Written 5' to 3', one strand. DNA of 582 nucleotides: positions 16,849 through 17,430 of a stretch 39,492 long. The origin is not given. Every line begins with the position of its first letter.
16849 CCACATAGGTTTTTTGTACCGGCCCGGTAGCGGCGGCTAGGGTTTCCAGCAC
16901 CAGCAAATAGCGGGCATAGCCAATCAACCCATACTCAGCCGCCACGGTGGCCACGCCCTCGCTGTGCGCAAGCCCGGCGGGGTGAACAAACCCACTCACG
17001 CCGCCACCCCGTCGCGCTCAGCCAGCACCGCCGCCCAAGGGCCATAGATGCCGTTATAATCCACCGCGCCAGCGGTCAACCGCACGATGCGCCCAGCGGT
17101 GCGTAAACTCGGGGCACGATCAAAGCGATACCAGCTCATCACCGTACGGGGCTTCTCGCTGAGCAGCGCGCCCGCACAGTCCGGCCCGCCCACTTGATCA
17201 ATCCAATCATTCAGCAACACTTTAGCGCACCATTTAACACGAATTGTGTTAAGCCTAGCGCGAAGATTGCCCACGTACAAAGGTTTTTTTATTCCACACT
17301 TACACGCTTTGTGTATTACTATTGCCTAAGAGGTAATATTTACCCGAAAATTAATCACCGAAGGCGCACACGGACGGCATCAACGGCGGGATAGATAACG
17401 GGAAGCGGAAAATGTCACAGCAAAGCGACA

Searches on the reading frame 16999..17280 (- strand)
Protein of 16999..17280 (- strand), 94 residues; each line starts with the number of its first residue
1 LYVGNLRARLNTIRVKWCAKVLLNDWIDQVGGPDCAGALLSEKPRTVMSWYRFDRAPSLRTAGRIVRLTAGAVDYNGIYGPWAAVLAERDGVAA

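Call 6: search_protein_families(library=pfam, proteins=[window:16999-17280:-], max_evalue=0.01)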
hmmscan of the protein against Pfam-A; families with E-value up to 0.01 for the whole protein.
window:16999-17280:- (94 aa): 0 families

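Call 7: search_protein_families(library=phrogs, proteins=[window:16999-17280:-], max_evalue=0.01)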
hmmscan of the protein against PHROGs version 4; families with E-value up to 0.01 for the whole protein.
window:16999-17280:- (94 aa): 2 families
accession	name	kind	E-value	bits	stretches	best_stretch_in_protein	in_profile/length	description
phrog_409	-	transcription regulation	0.0012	20.4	1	22-77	16-69/127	transcriptional regulator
phrog_7452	-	unknown function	0.0075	17.2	1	23-81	3-61/164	-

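Call 19: search_protein_families(library=ncbifam, proteins=[window:16999-17280:-], max_evalue=0.01)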
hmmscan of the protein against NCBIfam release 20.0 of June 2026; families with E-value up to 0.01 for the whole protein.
window:16999-17280:- (94 aa): 0 families
